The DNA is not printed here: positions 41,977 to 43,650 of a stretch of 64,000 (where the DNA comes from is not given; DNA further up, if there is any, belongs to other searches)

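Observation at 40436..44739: Four-gene operon of sugar-acid-type enzymes (UxuA-like dehydratase, enolase-superfamily dehydratase, two RraA/HMG-aldolase-like proteins) in which every product carries an export signal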

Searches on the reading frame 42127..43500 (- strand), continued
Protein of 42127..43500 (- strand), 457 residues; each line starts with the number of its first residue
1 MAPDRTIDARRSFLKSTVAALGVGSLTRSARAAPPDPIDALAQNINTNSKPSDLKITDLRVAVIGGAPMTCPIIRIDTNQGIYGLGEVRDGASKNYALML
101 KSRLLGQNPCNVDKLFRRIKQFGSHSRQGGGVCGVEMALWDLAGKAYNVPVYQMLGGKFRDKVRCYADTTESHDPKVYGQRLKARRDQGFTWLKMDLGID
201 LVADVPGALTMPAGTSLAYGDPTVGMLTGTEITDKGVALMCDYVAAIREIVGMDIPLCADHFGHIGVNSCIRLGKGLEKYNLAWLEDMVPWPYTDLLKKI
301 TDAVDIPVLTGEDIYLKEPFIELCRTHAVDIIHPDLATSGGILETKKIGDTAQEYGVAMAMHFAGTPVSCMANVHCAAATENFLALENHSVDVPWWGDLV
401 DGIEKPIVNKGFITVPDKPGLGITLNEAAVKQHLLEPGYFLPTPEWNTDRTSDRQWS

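Call 12: search_solved_structures(query=window:42127-43500:-, show_alignments=2, max_evalue=1e-10)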
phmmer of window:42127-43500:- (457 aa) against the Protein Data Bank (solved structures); distinct sequences matched with E-value up to 1e-10: 108 (the best 60 are shown).
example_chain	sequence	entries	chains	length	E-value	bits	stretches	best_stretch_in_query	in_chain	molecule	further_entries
2qq6_A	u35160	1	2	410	1.3e-54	188.9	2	239-438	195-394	Mandelate racemase/muconate lactonizing enzyme-like protein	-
2ox4_A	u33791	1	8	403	4.1e-45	157.6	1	54-427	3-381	Putative mandelate racemase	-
2gl5_A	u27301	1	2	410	4.8e-43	150.8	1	73-434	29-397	putative dehydratase protein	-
4j3z_A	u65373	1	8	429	5.9e-43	150.5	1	73-433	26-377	Mandelate racemase/muconate lactonizing enzyme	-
4e6m_A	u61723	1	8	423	8.3e-43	150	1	73-434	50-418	Putative dehydratase protein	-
2o56_A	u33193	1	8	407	3.2e-41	144.8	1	72-432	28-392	Putative mandelate racemase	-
3rcy_A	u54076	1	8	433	4.5e-41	144.3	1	73-449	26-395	Mandelate racemase/muconate lactonizing enzyme-like protein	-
3sjn_A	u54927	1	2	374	3.6e-39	138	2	244-432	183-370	Mandelate racemase/muconate lactonizing protein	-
4e4u_A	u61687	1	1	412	5.1e-39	137.5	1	72-435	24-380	Mandalate racemase/muconate lactonizing enzyme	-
2poz_A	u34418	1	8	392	7.6e-38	133.7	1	53-433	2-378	Putative dehydratase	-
3t4w_A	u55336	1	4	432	4.3e-37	131.2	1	65-434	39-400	Mandelate racemase/muconate lactonizing enzyme family protein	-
3t6c_A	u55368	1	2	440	8e-35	123.7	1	38-453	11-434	Putative ManD family dehydratase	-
3v3w_A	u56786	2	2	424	1.2e-34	123.1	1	53-433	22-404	Starvation sensing protein rspA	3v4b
4ihc_A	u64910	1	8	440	1.9e-34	122.5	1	38-453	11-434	Mandelate racemase/muconate lactonizing protein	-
2pod_A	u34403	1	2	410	1.2e-33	119.8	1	74-425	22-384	Mandelate racemase / muconate lactonizing enzyme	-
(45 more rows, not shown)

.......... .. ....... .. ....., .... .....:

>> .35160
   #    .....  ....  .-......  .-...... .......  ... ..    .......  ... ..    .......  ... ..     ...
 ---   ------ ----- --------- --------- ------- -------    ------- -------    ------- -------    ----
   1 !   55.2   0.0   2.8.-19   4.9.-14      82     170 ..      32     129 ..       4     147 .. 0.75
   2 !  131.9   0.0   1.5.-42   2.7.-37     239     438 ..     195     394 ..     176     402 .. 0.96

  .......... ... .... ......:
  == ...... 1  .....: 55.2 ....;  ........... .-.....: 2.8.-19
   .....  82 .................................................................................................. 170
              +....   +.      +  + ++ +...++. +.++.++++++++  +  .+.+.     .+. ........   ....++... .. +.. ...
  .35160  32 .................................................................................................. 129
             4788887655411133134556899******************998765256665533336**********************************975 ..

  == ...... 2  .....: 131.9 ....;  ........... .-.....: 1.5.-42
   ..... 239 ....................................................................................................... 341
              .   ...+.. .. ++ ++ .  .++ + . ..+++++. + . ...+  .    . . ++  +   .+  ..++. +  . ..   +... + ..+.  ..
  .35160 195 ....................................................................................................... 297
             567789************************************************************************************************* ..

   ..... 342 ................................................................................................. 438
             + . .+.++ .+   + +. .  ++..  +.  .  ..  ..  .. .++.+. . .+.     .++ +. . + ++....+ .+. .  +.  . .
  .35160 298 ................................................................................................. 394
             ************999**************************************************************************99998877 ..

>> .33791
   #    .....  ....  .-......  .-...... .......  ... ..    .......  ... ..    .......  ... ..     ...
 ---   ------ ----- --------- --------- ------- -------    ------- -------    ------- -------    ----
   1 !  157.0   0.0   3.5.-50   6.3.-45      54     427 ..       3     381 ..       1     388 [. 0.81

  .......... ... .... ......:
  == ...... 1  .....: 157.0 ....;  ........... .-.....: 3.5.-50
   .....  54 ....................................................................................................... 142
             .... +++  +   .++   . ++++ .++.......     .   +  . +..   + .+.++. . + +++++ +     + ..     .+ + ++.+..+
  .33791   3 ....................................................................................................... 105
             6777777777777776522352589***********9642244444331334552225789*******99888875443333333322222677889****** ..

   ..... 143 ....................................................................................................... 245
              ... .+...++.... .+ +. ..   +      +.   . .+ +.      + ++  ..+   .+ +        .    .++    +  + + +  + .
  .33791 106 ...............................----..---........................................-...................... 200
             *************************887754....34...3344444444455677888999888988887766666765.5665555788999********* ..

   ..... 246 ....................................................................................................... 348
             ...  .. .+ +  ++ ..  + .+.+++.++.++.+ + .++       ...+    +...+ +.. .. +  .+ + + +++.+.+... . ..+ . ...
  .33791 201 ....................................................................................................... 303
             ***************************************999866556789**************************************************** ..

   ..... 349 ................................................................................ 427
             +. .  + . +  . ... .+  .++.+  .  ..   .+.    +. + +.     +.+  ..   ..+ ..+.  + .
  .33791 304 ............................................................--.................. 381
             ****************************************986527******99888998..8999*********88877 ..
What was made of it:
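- On Enolase superfamily (MR-like acid-sugar dehydratases): The positions were assigned by alignment to 2QQ6 and 2OX4 (call 12).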

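Call 33: find_encoding_contigs(protein=P0115, flank=10000, max_places=2)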
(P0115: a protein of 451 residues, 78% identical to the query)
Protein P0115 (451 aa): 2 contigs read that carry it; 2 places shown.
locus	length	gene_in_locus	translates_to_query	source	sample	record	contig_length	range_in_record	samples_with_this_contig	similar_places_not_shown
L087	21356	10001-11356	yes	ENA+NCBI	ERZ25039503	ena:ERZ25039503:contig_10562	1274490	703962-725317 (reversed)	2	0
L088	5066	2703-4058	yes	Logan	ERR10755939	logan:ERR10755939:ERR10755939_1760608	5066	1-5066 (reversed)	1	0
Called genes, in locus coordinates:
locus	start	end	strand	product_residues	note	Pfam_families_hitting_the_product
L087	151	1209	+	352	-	PF01841:Transglut_core (weak), PF00515:TPR_1 (faint), PF07719:TPR_2 (faint), PF13424:TPR_12 (faint), PF13181:TPR_8 (faint), PF13428:TPR_14 (faint), PF14559:TPR_19 (faint), PF13432:TPR_16 (weak), +4 more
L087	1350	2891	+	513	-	PF00149:Metallophos, PF02872:5_nucleotid_C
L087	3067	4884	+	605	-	PF02518:HATPase_c (weak), PF00204:DNA_gyraseB, PF01751:Toprim, PF00986:DNA_gyraseB_C (weak)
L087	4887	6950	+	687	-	PF00521:DNA_topoisoIV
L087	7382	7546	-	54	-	-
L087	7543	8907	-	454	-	PF01554:MatE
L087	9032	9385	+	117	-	PF14667:Polysacc_synt_C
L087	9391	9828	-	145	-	PF08712:Nfu_N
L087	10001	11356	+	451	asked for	PF02746:MR_MLE_N, PF13378:MR_MLE_C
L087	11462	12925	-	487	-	PF01120:Alpha_L_fucos, PF16757:Fucosidase_C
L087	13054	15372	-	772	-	PF03104:DNA_pol_B_exo1, PF00136:DNA_pol_B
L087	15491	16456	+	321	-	PF13472:Lipase_GDSL_2 (weak)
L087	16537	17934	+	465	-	PF07690:MFS_1, PF00854:PTR2 (weak)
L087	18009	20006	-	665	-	-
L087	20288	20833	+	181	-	PF01257:2Fe-2S_thioredx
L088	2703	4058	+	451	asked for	PF02746:MR_MLE_N, PF13378:MR_MLE_C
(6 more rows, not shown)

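Call 34: find_encoding_contigs(protein=P0106, flank=10000, max_places=2)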
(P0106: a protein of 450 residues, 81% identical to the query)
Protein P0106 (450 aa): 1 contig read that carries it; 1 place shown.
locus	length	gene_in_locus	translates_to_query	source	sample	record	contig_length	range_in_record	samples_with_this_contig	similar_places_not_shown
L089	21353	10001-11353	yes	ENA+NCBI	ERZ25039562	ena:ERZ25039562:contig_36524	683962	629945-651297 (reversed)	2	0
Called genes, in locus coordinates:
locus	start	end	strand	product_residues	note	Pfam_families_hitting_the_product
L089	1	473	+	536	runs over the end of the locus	PF00884:Sulfatase, PF16347:SGSH_C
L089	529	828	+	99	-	-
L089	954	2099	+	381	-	PF00155:Aminotran_1_2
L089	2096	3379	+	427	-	PF00916:Sulfate_transp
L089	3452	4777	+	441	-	PF16656:Pur_ac_phosph_N, PF00149:Metallophos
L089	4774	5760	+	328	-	PF13570:Beta-prop_ACSF4 (faint), PF24814:WD40_Prp19 (faint), PF25174:Beta-prop_THOC3, PF21783:YNCE (weak)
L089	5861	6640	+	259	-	PF13620:CarboxypepD_reg, PF13715:CarbopepD_reg_2 (weak), PF17210:SdrD_B (faint), PF25183:OMP_b-brl_4 (weak)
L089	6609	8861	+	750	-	PF25183:OMP_b-brl_4, PF00593:TonB_dep_Rec_b-barrel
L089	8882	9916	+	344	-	PF06516:NUP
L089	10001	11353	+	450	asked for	PF02746:MR_MLE_N, PF13378:MR_MLE_C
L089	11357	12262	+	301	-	PF03737:RraA-like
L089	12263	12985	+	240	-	PF03737:RraA-like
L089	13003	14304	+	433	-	PF03786:UxuA, PF01261:AP_endonuc_2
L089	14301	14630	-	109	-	-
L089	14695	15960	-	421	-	PF04389:Peptidase_M28, PF01546:Peptidase_M20, PF05343:Peptidase_M42 (weak), PF07687:M20_dimer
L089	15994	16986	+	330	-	PF06439:3keto-disac_hyd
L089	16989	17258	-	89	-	PF01850:PIN (weak)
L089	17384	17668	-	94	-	PF07704:PSK_trans_fac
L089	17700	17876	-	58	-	-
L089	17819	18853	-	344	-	PF00348:polyprenyl_synt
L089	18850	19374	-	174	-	PF01026:TatD_DNase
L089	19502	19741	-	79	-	PF01588:tRNA_bind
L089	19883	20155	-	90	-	-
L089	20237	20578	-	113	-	PF09334:tRNA-synt_1g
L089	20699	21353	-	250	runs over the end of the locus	PF00133:tRNA-synt_1, PF09334:tRNA-synt_1g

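Call 53: predict_structure(alignment_id=A1)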
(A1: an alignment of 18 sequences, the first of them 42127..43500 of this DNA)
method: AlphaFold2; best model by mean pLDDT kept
length: 457 residues; sequences in the alignment: 18
mean_pLDDT: 46.7   pTM: 0.41
mean pLDDT of the five models: 46.7, 45.5, 40.2, 39.6, 39.6
residues with pLDDT >= 90: 0; 70-90: 69; 50-70: 99; < 50: 289
segments of 3 or more residues with pLDDT < 50: 1-49, 63-72, 81-93, 111-167, 212-228, 259-262, 318-320, 323-350, 356-457
pLDDT, mean of each block of 10 residues (from residue 1): 30 29 27 29 36 59 40 54 44 53 62 46 32 36 38 32 43 78 69 65 78 36 41 84 86 61 62 79 58 62 70 50 44 33 44 45 31 26 25 30 29 37 38 35 30 24
secondary structure, 60 per line:
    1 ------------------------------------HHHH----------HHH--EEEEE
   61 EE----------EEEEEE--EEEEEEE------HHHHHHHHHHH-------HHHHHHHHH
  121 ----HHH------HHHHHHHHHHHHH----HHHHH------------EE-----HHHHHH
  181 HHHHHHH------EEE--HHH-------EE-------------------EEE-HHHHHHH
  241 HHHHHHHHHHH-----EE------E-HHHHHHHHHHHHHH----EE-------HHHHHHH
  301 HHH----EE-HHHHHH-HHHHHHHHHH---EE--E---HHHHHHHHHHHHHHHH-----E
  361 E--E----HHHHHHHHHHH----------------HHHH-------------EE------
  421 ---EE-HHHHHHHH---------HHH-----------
elements in order: H37-40 E56-62 E73-78 E81-87 H94-104 H112-120 H134-146 H151-155 H175-187 E194-196 E230-232 H234-251 H267-280 H294-303 H311-316 H318-327 H339-354 H369-379 H396-399 H427-434
